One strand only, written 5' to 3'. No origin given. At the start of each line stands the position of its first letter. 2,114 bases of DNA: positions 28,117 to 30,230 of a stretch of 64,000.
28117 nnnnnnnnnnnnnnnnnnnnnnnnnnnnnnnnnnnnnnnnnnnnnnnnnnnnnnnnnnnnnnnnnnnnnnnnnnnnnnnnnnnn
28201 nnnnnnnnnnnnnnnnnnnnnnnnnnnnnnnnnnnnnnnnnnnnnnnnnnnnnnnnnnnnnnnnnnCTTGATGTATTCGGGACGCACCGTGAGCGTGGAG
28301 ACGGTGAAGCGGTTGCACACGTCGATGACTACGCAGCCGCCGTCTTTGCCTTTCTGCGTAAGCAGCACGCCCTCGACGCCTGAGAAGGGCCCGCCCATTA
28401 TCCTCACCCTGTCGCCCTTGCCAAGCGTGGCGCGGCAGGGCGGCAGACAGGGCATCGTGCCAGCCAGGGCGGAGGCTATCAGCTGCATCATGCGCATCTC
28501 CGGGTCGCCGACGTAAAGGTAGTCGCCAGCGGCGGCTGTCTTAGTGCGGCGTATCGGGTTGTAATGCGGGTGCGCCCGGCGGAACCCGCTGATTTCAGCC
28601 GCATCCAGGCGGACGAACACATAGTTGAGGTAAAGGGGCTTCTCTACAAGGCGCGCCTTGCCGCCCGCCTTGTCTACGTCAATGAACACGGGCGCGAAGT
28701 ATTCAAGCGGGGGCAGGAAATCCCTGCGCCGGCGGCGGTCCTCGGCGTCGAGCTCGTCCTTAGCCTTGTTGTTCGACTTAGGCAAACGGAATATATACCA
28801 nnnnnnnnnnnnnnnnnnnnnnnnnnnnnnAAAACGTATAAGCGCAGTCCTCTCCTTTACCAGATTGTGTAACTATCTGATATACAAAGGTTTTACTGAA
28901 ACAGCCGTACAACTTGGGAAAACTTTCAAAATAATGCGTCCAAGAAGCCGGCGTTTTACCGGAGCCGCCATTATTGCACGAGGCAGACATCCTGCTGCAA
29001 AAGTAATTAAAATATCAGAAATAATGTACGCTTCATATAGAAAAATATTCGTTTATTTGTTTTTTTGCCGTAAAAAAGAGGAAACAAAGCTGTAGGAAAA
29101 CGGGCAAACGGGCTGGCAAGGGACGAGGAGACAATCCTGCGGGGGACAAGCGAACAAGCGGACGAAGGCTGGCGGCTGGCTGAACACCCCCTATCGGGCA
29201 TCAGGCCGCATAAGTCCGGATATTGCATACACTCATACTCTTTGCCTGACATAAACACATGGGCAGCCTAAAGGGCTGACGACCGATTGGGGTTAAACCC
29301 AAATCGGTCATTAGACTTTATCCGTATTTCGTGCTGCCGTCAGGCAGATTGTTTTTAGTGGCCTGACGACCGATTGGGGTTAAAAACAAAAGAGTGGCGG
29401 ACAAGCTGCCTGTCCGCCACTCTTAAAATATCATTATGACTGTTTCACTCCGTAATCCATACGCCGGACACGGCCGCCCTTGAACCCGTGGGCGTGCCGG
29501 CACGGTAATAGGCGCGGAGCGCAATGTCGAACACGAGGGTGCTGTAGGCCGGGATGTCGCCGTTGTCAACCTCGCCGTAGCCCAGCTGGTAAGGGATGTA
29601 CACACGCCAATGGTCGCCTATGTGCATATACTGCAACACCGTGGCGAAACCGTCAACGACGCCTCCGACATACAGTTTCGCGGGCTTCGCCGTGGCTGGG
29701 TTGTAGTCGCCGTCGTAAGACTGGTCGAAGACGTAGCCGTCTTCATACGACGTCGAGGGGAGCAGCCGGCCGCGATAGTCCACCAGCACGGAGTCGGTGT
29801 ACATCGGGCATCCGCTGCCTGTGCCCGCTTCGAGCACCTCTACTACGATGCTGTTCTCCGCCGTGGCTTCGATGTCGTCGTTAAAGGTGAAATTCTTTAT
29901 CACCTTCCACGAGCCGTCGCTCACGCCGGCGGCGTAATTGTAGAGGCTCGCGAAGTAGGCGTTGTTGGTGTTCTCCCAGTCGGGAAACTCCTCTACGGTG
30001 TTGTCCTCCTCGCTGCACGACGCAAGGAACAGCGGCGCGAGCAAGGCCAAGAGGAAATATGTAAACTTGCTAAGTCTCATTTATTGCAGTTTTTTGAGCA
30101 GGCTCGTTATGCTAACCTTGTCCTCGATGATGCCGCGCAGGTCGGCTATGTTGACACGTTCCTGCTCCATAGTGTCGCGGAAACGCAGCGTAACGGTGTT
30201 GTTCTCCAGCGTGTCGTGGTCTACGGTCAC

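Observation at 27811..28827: Possible UpxY-UpxZ fusion: antiterminator carrying its own anti-antiterminator domain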

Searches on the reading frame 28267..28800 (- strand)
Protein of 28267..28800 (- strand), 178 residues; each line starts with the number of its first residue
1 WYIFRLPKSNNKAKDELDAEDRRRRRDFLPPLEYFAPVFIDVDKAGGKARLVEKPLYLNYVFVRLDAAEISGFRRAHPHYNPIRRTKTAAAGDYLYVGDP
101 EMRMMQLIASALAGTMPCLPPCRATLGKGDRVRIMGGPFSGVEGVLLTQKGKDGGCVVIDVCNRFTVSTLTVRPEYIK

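Call 27: find_homologous_proteins(query=window:28267-28800:-, max_evalue=10)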
Query window:28267-28800:- (178 aa): 2 proteins with E <= 10 among 96 candidates.
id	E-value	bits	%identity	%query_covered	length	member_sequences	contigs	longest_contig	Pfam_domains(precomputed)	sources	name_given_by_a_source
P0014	6.2e-21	93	35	100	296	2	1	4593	-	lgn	-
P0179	8.1e-3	34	26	76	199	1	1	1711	PF02357.25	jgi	jgi:transcription antitermination factor NusG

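Call 28: search_dna_similar(query=window:28267-28800:-, collection=plasmids, mode=protein, max_evalue=10, max_rows=30)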
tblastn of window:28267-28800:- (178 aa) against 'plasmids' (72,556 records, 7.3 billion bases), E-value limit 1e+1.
Records with a match: 101; places in all: 102; records where one place covers at least 80% of the query: 43.
Best place of each record, by identity: <60% 101.
By first word of the organism name: Pseudosulfitobacter 32; Bacteroides 13; Providencia 12; Pantoea 11; Parabacteroides 10; Phytobacter 6; Phocaeicola 3; Klebsiella 2; Alistipes 1; Ewingella 1; and 10 more.
By predicted mobility (MOB-suite, as given by PLSDB): non-mobilizable 76; conjugative 22; mobilizable 3.
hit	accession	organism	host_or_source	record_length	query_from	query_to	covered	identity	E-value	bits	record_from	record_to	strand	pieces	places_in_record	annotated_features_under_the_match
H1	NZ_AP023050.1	Alistipes indistinctus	Homo sapiens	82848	1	174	98%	35.1%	6e-22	99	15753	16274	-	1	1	transcriptional regulator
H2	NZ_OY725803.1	Parabacteroides distasonis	-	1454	1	174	98%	34.4%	2e-22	99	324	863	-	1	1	record has no annotation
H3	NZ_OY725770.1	Parabacteroides distasonis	-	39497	1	173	97%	34.3%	5e-22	99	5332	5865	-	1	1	transcriptional regulator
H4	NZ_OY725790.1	Parabacteroides distasonis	-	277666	1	174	98%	33.3%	4e-19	91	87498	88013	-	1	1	transcriptional regulator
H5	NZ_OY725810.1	Parabacteroides distasonis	-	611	1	173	97%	32.6%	3e-22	95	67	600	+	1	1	record has no annotation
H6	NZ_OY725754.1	Parabacteroides distasonis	-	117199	1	151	85%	35.7%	3e-20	94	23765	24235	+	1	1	hypothetical protein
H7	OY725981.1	Phocaeicola massiliensis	-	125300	1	178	100%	27.3%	3e-10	65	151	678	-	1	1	record has no annotation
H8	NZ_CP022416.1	Pseudosulfitobacter pseudonitzschiae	Skeletonema marinoi strain RO5AC,Cell ...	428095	1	170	96%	27.0%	5e-4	47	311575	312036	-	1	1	transcription termination/antitermination NusG family protein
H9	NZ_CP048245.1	Ewingella americana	Flammulina filiformis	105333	1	164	92%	27.1%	1e-1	40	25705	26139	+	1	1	rfaH: transcription/translation regulatory transformer protein RfaH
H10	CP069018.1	Pseudosulfitobacter pseudonitzschiae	-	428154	1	170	96%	26.1%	3e-4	48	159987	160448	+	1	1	hypothetical protein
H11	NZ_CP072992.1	Loktanella salsilacus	-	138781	32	178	83%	28.6%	1e+1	34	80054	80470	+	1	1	transcription termination/antitermination NusG family protein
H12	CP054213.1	Erwiniaceae bacterium PD-1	Mushroom compost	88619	1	164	92%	25.3%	6e-2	41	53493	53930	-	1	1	Transcription antitermination protein RfaH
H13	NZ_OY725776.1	Parabacteroides distasonis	-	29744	1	147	83%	28.2%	6e-3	44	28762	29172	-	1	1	UpxY family transcription antiterminator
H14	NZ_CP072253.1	Bacteroides cellulosilyticus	Homo sapiens,cultured bacterial ...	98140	1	147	83%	28.2%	6e-3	44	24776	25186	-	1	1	UpxY family transcription antiterminator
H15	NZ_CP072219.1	Bacteroides xylanisolvens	Homo sapiens,cultured bacterial ...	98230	1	147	83%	28.2%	6e-3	44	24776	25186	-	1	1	UpxY family transcription antiterminator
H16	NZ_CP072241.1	Bacteroides uniformis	Homo sapiens,cultured bacterial ...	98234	1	147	83%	28.2%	6e-3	44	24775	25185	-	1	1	UpxY family transcription antiterminator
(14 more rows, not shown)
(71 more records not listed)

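Call 34: get_annotated_region(hit=H16, flank=4000)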
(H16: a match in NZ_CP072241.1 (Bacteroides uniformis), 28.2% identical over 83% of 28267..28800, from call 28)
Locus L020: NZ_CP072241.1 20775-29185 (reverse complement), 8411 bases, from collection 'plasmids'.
description: Bacteroides uniformis strain CL06T03C05 plasmid pMMCAT_BuniCL06T03, complete sequence
organism: Bacteroides uniformis (NCBI taxid 820)
taxonomy: Bacteria; Bacteroidota; Bacteroidia; Bacteroidales; Bacteroidaceae; Bacteroides; Bacteroides uniformis
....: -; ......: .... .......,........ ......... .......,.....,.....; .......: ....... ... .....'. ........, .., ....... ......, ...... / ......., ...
typing (MOB-suite, as given by PLSDB): non-mobilizable; replicon rep_cluster_1702
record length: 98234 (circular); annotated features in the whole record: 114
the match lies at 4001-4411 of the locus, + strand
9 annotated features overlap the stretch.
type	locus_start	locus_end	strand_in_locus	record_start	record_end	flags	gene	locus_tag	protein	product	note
CDS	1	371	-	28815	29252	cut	-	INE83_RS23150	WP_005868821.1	hypothetical protein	-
CDS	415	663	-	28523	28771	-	-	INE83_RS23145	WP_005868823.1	hypothetical protein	-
CDS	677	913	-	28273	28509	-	-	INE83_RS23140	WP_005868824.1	hypothetical protein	-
CDS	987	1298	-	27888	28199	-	-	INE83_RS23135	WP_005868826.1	DUF2958 domain-containing protein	-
CDS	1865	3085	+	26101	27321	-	-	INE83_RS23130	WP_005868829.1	site-specific integrase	GO:0015074 - DNA integration [Evidence IEA]; GO:0006310 - DNA recombination [Evidence IEA]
CDS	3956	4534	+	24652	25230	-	-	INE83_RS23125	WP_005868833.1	UpxY family transcription antiterminator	GO:0006355 - regulation of DNA-templated transcription [Evidence IEA]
CDS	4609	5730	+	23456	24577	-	-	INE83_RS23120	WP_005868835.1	MraY family glycosyltransferase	-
CDS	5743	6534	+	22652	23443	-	-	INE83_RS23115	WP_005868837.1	polysaccharide biosynthesis/export family protein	GO:0015774 - polysaccharide transport [Evidence IEA]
CDS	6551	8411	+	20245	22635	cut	-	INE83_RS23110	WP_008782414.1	polysaccharide biosynthesis tyrosine autokinase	GO:0045226 - extracellular polysaccharide biosynthetic process [Evidence IEA]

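Call 35: get_annotated_region(hit=H1, flank=5000)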
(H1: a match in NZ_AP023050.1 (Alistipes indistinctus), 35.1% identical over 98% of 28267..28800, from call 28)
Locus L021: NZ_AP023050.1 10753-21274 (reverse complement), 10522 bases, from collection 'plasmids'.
description: Alistipes indistinctus strain 2BBH45 plasmid p2BBH45, complete sequence
organism: Alistipes indistinctus (NCBI taxid 626932)
taxonomy: Bacteria; Bacteroidota; Bacteroidia; Bacteroidales; Rikenellaceae; Alistipes; Alistipes indistinctus
host: -; source: Homo sapiens; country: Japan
typing (MOB-suite, as given by PLSDB): non-mobilizable
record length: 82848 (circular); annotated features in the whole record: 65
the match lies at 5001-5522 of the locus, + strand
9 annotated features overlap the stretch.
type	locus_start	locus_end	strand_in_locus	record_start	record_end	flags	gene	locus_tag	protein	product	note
CDS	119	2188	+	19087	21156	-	-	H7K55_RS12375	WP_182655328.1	TraM recognition domain-containing protein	-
CDS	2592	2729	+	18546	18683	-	-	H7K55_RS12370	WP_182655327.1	hypothetical protein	-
CDS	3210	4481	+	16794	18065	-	-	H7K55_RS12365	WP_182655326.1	site-specific integrase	GO:0015074 - DNA integration [Evidence IEA]; GO:0006310 - DNA recombination [Evidence IEA]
CDS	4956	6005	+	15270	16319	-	-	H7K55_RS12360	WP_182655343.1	transcriptional regulator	-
CDS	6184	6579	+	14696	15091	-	-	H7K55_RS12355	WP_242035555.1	hypothetical protein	-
CDS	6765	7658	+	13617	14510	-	rfbA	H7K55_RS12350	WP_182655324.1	glucose-1-phosphate thymidylyltransferase RfbA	GO:0019305 - dTDP-rhamnose biosynthetic process [Evidence IEA]; GO:0009243 - O antigen biosynthetic process [Evidence ...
CDS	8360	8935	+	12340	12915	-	rfbC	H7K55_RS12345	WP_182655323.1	dTDP-4-dehydrorhamnose 3,5-epimerase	GO:0019305 - dTDP-rhamnose biosynthetic process [Evidence IEA]; GO:0009243 - O antigen biosynthetic process [Evidence ...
CDS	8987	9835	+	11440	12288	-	-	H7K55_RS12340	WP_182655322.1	NAD(P)-dependent oxidoreductase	-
CDS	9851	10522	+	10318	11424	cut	rfbB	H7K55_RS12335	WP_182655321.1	dTDP-glucose 4,6-dehydratase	GO:0019305 - dTDP-rhamnose biosynthetic process [Evidence IEA]; GO:0009243 - O antigen biosynthetic process [Evidence ...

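Call 41: get_annotated_region(hit=H4, flank=5000)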
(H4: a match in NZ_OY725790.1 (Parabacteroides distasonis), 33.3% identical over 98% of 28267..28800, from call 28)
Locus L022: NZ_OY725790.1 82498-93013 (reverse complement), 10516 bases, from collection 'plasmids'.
description: Parabacteroides distasonis strain Parabacteroides distasonis TSDC17.2-1.1 plasmid 45, complete sequence
organism: Parabacteroides distasonis (NCBI taxid 823)
taxonomy: Bacteria; Bacteroidota; Bacteroidia; Bacteroidales; Tannerellaceae; Parabacteroides; Parabacteroides distasonis
host: -; source: -; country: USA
typing (MOB-suite, as given by PLSDB): non-mobilizable
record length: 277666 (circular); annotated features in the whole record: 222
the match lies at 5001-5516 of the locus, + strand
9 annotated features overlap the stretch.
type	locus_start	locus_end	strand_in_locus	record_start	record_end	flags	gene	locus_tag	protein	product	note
CDS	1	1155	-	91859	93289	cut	-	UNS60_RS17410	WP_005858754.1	RNase adapter RapZ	-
CDS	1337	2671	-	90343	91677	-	-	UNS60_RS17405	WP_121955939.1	NADP-specific glutamate dehydrogenase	-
CDS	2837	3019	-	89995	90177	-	-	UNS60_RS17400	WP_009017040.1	hypothetical protein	-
CDS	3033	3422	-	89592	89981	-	-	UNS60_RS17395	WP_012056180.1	DUF2007 domain-containing protein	-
CDS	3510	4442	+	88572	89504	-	-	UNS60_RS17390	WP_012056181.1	site-specific integrase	GO:0015074 - DNA integration [Evidence IEA]; GO:0006310 - DNA recombination [Evidence IEA]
CDS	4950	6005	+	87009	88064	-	-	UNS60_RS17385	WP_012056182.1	transcriptional regulator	-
CDS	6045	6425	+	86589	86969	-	-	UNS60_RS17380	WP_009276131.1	hypothetical protein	-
CDS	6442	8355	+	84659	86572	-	-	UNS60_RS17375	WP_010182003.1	nucleoside-diphosphate sugar epimerase/dehydratase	GO:0000271 - polysaccharide biosynthetic process [Evidence IEA]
CDS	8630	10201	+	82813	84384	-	-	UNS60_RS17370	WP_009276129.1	ATP-binding protein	-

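Call 42: get_annotated_region(hit=H3, flank=5000)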
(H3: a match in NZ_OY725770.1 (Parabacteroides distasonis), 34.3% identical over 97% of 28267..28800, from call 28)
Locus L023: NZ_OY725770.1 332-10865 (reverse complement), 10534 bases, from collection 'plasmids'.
description: Parabacteroides distasonis strain Parabacteroides distasonis TSDC17.2-1.1 plasmid 25, complete sequence
organism: Parabacteroides distasonis (NCBI taxid 823)
taxonomy: Bacteria; Bacteroidota; Bacteroidia; Bacteroidales; Tannerellaceae; Parabacteroides; Parabacteroides distasonis
host: -; source: -; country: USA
typing (MOB-suite, as given by PLSDB): non-mobilizable
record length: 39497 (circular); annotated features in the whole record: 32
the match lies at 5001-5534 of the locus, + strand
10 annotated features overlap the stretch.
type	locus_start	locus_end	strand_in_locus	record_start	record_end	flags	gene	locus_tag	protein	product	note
CDS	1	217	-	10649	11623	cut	-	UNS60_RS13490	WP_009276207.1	DUF4468 domain-containing protein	-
CDS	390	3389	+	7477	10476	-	secDF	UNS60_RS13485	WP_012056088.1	protein translocase subunit SecDF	-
CDS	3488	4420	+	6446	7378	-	-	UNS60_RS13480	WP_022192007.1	site-specific integrase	GO:0015074 - DNA integration [Evidence IEA]; GO:0006310 - DNA recombination [Evidence IEA]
CDS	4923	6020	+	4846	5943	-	-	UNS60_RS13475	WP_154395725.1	transcriptional regulator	-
CDS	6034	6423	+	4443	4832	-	-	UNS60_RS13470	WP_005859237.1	hypothetical protein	-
CDS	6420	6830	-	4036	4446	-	-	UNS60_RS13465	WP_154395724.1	N-acetylmuramoyl-L-alanine amidase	GO:0009253 - peptidoglycan catabolic process [Evidence IEA]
CDS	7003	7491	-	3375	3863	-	-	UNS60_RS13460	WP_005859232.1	hypothetical protein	-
CDS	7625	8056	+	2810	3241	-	-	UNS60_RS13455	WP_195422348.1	hypothetical protein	-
CDS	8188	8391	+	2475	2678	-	-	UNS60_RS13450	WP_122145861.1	hypothetical protein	-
CDS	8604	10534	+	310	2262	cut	-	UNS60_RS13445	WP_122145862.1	nucleoside-diphosphate sugar epimerase/dehydratase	GO:0000271 - polysaccharide biosynthetic process [Evidence IEA]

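Call 43: get_annotated_region(hit=H6, flank=5000)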
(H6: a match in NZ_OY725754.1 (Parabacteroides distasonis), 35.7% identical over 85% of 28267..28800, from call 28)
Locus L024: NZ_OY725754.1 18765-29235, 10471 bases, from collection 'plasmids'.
description: Parabacteroides distasonis strain Parabacteroides distasonis TSDC17.2-1.1 plasmid 9, complete sequence
organism: Parabacteroides distasonis (NCBI taxid 823)
taxonomy: Bacteria; Bacteroidota; Bacteroidia; Bacteroidales; Tannerellaceae; Parabacteroides; Parabacteroides distasonis
host: -; source: -; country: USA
typing (MOB-suite, as given by PLSDB): non-mobilizable
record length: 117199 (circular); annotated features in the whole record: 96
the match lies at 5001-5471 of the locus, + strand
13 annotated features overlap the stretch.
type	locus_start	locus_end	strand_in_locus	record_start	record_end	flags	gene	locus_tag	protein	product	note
CDS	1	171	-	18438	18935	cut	-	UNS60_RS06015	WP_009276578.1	HU family DNA-binding protein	-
CDS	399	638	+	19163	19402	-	-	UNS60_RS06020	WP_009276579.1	DUF4248 domain-containing protein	-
CDS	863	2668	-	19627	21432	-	-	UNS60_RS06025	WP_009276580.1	DUF3987 domain-containing protein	-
CDS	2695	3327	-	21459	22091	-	-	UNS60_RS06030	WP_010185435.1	BT4734/BF3469 family protein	-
CDS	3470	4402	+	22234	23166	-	-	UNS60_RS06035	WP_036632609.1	site-specific integrase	GO:0015074 - DNA integration [Evidence IEA]; GO:0006310 - DNA recombination [Evidence IEA]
CDS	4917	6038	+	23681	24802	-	-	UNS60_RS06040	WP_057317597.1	hypothetical protein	-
CDS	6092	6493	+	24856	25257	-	-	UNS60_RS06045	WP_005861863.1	hypothetical protein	-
CDS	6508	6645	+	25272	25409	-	-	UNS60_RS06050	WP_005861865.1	hypothetical protein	-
CDS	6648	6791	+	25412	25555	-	-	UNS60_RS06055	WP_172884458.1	hypothetical protein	-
CDS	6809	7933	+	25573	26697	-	-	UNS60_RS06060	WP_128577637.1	MraY family glycosyltransferase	-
CDS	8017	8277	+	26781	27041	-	-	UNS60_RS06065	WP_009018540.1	DUF3791 domain-containing protein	-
CDS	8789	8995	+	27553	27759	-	-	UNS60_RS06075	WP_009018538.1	DUF3791 domain-containing protein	-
CDS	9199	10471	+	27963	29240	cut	-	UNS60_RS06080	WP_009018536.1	oligosaccharide flippase family protein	-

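Call 44: search_protein_families(library=pfam, proteins=[L022:4950-6002:+, L023:4923-6017:+, L024:4917-6035:+, L021:4956-6002:+, L022:6045-6422:+, L023:6034-6420:+, L024:6092-6490:+, L021:6184-6576:+], max_evalue=1)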
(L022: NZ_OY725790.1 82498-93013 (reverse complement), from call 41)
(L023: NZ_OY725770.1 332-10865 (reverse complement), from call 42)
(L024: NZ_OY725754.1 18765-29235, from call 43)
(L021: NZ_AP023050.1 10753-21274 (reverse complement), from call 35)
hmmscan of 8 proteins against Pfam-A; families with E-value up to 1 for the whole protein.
L022:4950-6002:+ (351 aa): 3 families
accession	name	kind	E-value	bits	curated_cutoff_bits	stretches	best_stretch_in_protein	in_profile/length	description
PF02357.24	NusG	-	0.0047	17.9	22.2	1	17-121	2-93/93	Transcription termination factor nusG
PF00467.35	KOW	-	0.014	15.6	22.3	1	143-162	1-20/32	KOW motif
PF17996.7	CE2_N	-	0.053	14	27.9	1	153-204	25-77/108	Carbohydrate esterase 2 N-terminal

L023:4923-6017:+ (365 aa): 2 families
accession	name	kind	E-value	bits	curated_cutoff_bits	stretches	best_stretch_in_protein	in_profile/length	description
PF00467.35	KOW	-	0.0014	18.8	22.3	1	159-178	1-20/32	KOW motif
PF02357.24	NusG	-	0.052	14.5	22.2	1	58-136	26-92/93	Transcription termination factor nusG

L024:4917-6035:+ (373 aa): 2 families
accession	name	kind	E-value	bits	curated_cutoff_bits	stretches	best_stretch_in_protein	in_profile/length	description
PF00467.35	KOW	-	0.081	13.2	22.3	1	162-181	1-20/32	KOW motif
PF02357.24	NusG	-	0.23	12.4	22.2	1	66-117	26-75/93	Transcription termination factor nusG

L021:4956-6002:+ (349 aa): 3 families
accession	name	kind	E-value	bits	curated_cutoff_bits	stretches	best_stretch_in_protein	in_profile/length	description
PF00467.35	KOW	-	0.0044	17.2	22.3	1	143-161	1-19/32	KOW motif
PF02357.24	NusG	-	0.088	13.8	22.2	1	15-83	2-58/93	Transcription termination factor nusG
PF25808.1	TPR_LAA1_C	-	0.11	12.8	27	1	232-295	66-126/160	LAA1-like, C-terminal TPR repeats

L022:6045-6422:+ (126 aa): 1 family
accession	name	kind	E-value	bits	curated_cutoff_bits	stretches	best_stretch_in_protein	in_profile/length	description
PF08030.17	NAD_binding_6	-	0.021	15.4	22.2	1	13-51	51-89/156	Ferric reductase NAD binding domain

L023:6034-6420:+ (129 aa): 2 families
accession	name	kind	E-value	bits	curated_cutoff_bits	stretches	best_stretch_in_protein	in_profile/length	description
PF01520.23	Amidase_3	-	0.24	11.8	27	1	68-101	37-70/174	N-acetylmuramoyl-L-alanine amidase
PF08030.17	NAD_binding_6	-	0.29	11.6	22.2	1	17-53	52-88/156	Ferric reductase NAD binding domain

L024:6092-6490:+ (133 aa): 2 families
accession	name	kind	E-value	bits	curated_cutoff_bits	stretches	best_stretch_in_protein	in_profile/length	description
PF08030.17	NAD_binding_6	-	0.058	13.9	22.2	1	13-50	51-88/156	Ferric reductase NAD binding domain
PF08114.16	PMP1_2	-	0.23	11.7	22.3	0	1-14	3-16/43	ATPase proteolipid family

L021:6184-6576:+ (131 aa): 0 families

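Call 65: search_solved_structures(query=L022:6045-6422:+, max_evalue=10)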
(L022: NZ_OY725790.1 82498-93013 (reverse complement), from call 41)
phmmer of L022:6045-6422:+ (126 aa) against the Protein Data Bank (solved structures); distinct sequences matched with E-value up to 10: 1.
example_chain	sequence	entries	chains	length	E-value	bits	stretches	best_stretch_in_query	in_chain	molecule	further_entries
4bos_A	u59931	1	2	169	1.9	11.6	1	50-81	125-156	UBIQUITIN THIOESTERASE OTU1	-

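Call 66: search_protein_families(library=ncbifam, proteins=[L022:6045-6422:+, L022:4950-6002:+, L021:4956-6002:+], max_evalue=1)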
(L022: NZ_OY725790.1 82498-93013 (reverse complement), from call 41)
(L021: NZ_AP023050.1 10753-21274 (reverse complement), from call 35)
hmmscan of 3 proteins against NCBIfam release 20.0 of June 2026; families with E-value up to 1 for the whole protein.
L022:6045-6422:+ (126 aa): 1 family
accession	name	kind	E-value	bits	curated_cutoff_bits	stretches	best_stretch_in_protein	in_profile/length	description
TIGR00188.1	rnpA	equivalog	0.15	12.3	38.35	1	80-115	62-97/111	ribonuclease P protein component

L022:4950-6002:+ (351 aa): 5 families
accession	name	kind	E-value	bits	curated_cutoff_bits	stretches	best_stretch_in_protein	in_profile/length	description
NF033644.1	antiterm_UpxY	subfamily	7.3e-19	68.3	100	1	37-187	11-159/164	UpxY family transcription antiterminator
NF033641.1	antiterm_LoaP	exception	4.6e-05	23.6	125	1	18-161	1-134/166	antiterminator LoaP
TIGR01955.1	RfaH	equivalog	0.00031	20.8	144.5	1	137-162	105-130/159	transcription/translation regulatory transformer protein RfaH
NF006534.0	PRK09014.1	equivalog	0.062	13.2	124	0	141-160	110-129/162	transcription/translation regulatory transformer protein RfaH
TIGR01080.1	rplX_A_E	equivalog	0.17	12.3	47.65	1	140-162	41-63/116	50S ribosomal protein L24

L021:4956-6002:+ (349 aa): 4 families
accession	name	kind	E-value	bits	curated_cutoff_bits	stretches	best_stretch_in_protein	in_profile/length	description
NF033644.1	antiterm_UpxY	subfamily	1.9e-19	70.3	100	1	44-185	20-157/164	UpxY family transcription antiterminator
NF033641.1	antiterm_LoaP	exception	0.00073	19.7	125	1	44-161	24-134/166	antiterminator LoaP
TIGR01955.1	RfaH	equivalog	0.0038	17.2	144.5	1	135-159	103-127/159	transcription/translation regulatory transformer protein RfaH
TIGR00405.1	KOW_elon_Spt5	equivalog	0.024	14.6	69.95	1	138-178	84-123/145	transcription elongation factor Spt5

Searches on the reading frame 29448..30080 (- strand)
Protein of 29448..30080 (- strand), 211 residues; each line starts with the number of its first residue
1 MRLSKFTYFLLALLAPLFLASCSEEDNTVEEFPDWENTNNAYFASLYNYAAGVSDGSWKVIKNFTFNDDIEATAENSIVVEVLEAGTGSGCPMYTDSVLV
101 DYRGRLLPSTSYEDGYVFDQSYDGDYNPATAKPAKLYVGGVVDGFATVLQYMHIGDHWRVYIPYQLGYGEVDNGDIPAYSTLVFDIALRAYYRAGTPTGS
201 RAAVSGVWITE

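Call 19: search_protein_families(library=pfam, proteins=[window:29448-30080:-], max_evalue=0.001)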
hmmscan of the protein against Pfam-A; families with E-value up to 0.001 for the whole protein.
window:29448-30080:- (211 aa): 1 family
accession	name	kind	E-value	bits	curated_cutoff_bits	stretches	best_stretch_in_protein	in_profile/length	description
PF00254.34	FKBP_C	-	4.9e-17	62.5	21.1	1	94-188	7-93/94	FKBP-type peptidyl-prolyl cis-trans isomerase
